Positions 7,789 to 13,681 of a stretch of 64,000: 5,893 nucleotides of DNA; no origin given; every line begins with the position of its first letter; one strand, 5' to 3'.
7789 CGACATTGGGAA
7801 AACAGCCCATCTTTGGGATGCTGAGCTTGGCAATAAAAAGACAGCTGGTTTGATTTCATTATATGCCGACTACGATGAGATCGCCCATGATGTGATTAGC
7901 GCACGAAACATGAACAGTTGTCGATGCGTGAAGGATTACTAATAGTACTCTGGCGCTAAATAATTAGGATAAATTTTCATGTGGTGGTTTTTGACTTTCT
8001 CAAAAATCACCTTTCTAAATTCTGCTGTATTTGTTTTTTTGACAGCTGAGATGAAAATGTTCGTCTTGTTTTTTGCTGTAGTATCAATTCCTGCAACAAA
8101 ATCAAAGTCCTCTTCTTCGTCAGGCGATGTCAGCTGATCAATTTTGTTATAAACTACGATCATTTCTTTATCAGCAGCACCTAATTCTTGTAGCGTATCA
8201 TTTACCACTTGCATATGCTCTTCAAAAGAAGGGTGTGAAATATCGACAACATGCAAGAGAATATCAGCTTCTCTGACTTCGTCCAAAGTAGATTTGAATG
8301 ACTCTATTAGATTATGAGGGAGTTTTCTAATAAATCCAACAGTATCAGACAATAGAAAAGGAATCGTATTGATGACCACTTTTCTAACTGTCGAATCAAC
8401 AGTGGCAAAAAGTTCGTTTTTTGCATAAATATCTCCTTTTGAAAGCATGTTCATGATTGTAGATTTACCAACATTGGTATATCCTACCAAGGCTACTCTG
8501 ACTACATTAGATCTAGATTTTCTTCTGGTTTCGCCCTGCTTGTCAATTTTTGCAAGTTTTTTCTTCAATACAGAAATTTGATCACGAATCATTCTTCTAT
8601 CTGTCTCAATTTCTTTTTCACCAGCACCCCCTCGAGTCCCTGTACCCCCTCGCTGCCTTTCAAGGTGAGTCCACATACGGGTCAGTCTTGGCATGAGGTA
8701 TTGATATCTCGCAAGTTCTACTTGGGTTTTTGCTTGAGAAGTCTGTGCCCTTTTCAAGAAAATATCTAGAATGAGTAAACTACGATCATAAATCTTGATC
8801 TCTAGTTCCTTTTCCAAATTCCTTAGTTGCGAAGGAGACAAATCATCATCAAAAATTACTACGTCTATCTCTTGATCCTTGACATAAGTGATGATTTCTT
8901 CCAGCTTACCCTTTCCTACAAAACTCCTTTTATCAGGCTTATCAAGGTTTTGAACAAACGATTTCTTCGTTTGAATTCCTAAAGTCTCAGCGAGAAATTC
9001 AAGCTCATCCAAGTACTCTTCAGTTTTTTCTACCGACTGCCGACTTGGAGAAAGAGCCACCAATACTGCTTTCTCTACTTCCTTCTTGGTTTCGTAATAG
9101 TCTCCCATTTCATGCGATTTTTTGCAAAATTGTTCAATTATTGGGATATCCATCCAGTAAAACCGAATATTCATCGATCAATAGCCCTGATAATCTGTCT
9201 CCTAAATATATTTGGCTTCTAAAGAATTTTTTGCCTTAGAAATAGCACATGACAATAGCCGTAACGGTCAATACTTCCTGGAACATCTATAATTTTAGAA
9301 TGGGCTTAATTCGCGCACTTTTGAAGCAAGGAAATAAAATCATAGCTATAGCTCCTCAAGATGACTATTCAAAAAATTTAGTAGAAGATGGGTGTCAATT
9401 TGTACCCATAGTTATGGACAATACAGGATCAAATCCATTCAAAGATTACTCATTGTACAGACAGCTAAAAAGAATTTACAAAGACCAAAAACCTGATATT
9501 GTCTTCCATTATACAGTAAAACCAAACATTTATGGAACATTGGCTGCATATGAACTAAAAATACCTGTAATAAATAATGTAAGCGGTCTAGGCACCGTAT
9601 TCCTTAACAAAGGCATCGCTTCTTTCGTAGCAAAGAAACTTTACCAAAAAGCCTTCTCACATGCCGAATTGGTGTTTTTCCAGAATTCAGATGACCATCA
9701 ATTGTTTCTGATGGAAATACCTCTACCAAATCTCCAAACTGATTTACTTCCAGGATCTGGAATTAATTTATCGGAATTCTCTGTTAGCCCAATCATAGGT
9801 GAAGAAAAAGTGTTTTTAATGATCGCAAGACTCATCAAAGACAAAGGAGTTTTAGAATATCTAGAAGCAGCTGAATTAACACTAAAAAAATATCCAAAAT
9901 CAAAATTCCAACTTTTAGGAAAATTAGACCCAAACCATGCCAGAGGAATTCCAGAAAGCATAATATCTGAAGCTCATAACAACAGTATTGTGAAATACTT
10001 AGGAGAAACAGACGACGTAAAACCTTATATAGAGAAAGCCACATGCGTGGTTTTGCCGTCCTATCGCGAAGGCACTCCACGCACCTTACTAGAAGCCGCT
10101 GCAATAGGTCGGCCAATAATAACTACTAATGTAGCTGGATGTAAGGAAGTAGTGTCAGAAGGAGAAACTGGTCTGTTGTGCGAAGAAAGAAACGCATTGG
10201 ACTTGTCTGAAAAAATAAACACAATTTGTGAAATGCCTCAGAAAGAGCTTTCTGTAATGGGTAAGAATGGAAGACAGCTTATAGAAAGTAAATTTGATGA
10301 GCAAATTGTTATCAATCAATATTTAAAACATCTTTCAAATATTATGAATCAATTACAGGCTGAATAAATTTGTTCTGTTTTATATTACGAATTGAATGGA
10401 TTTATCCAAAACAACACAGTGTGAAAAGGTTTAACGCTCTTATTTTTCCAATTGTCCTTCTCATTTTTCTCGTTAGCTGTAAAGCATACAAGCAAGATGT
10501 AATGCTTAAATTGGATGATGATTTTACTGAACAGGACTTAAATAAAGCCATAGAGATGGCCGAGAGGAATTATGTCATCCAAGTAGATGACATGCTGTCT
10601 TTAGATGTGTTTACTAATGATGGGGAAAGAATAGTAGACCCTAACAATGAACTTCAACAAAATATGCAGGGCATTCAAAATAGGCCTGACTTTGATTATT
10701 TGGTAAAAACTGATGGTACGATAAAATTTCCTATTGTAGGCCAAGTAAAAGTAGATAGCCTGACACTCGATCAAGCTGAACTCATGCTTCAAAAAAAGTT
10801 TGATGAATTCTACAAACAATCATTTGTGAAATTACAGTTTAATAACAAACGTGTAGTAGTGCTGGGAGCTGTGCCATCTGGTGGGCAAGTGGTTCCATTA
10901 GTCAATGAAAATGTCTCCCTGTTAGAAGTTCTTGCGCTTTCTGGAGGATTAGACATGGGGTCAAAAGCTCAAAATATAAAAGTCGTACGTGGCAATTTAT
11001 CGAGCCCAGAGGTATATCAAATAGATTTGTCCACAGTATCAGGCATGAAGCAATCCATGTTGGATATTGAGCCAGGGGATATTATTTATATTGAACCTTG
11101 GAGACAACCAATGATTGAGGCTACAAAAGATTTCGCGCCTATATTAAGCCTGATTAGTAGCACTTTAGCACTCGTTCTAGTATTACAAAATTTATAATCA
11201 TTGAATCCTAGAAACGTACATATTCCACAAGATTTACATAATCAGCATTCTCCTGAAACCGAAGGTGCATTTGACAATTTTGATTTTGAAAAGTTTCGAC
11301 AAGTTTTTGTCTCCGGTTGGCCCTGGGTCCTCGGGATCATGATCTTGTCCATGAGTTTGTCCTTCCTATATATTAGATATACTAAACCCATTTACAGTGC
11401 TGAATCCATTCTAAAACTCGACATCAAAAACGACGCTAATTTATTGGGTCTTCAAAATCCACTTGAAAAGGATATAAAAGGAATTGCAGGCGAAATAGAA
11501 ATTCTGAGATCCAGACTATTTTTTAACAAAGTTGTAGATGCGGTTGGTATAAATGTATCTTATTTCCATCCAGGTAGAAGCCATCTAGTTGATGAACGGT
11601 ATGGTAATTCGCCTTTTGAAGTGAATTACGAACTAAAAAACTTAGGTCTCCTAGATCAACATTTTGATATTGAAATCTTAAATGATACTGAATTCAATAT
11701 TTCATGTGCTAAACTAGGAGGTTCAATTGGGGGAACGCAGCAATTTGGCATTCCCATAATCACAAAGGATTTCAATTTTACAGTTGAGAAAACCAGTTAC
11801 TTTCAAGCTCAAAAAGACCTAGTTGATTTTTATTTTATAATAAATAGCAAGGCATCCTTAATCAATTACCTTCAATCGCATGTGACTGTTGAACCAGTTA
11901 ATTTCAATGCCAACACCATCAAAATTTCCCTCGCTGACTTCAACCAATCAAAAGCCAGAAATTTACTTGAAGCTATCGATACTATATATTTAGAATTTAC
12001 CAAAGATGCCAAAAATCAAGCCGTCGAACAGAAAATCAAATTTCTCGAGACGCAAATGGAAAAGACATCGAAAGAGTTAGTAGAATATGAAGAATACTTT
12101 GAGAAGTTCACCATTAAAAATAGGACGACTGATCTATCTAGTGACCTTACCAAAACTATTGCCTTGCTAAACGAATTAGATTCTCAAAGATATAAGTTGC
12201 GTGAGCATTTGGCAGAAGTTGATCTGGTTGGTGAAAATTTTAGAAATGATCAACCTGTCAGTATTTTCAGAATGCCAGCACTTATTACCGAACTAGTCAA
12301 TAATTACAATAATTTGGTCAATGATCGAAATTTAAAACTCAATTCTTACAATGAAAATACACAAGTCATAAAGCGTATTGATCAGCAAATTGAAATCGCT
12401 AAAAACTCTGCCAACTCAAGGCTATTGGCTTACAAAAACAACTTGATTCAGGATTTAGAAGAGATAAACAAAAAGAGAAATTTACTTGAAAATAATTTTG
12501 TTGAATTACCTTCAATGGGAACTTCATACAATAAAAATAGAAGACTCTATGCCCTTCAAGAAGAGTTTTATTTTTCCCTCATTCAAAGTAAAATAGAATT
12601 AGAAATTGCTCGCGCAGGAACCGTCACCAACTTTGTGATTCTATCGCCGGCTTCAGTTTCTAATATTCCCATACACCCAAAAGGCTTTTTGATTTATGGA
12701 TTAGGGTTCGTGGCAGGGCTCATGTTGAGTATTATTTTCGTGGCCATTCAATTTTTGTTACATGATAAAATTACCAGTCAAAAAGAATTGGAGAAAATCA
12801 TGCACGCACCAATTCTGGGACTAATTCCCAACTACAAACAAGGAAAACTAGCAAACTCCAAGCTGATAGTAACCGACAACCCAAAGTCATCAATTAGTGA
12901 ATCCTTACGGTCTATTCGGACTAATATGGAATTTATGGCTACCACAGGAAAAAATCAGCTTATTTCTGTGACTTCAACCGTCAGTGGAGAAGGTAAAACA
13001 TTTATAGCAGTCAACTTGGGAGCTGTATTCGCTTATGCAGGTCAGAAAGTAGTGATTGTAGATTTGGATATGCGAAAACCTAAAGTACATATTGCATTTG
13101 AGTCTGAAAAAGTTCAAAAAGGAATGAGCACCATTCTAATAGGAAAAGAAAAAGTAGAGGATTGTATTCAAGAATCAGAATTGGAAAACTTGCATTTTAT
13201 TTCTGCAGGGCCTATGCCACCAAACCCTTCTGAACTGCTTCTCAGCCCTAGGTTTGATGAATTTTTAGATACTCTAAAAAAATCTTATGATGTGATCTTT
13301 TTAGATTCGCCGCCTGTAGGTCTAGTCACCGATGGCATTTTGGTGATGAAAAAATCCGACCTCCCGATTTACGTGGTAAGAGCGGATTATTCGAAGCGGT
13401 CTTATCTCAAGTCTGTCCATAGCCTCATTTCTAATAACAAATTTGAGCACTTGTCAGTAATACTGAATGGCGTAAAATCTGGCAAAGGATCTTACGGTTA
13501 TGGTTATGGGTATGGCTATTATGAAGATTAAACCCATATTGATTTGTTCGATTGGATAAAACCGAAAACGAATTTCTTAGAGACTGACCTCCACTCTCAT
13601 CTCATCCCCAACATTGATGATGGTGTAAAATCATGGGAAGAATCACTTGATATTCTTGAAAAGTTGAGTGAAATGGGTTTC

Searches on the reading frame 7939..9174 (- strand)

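Call 59: search_protein_families(library=pfam, proteins=[window:7939-9174:-], max_evalue=0.00001)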
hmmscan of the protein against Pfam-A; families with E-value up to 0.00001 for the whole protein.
window:7939-9174:- (411 aa): 5 families
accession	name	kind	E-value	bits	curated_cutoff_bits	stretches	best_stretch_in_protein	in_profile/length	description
PF13167.11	GTP-bdg_N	-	7.3e-34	116.7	25.4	1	52-139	1-88/89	GTP-binding GTPase N-terminal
PF16360.10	GTP-bdg_M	-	4.5e-29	101.3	29.5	1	142-221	1-79/79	GTP-binding GTPase Middle Region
PF01926.29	MMR_HSR1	-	1.1e-21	77.5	21.9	1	226-344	1-113/113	50S ribosome-binding GTPase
PF00025.27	Arf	-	2.2e-08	34.2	22.3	1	221-385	11-165/174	ADP-ribosylation factor family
PF02421.24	FeoB_N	-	1.8e-06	28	27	1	226-351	2-121/156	Ferrous iron transport protein B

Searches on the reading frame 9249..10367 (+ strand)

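Call 59: search_protein_families(library=pfam, proteins=[window:9249-10367:+], max_evalue=0.00001)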
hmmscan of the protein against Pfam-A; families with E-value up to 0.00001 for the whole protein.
window:9249-10367:+ (372 aa): 4 families
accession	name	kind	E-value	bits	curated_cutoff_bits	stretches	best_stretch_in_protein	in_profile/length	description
PF00534.26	Glycos_transf_1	-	7e-30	104.3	26.4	1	179-343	8-171/172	Glycosyl transferases group 1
PF13692.12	Glyco_trans_1_4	-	2.3e-26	93.2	27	1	187-327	2-140/142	Glycosyl transferases group 1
PF13477.12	Glyco_trans_4_2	-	1.4e-14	54.8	23.4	1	7-146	6-139/139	Glycosyl transferase 4-like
PF13439.12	Glyco_transf_4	-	4.7e-06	27.2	28.5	1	20-141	11-136/170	Glycosyltransferase Family 4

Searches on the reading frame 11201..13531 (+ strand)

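Call 59: search_protein_families(library=pfam, proteins=[window:11201-13531:+], max_evalue=0.00001)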
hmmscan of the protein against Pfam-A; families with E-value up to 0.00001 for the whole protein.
window:11201-13531:+ (776 aa): 3 families
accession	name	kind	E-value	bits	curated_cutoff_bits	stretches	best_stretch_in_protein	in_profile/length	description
PF13614.12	AAA_31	-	5.7e-15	56.1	27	1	586-727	2-148/177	AAA domain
PF01656.29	CbiA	-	7.5e-10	39.3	25.4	1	588-760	1-85/125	CobQ/CobB/MinD/ParA nucleotide binding domain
PF13807.11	GNVR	-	2.2e-09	37.6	27.7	1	451-516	14-79/82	G-rich domain on putative tyrosine kinase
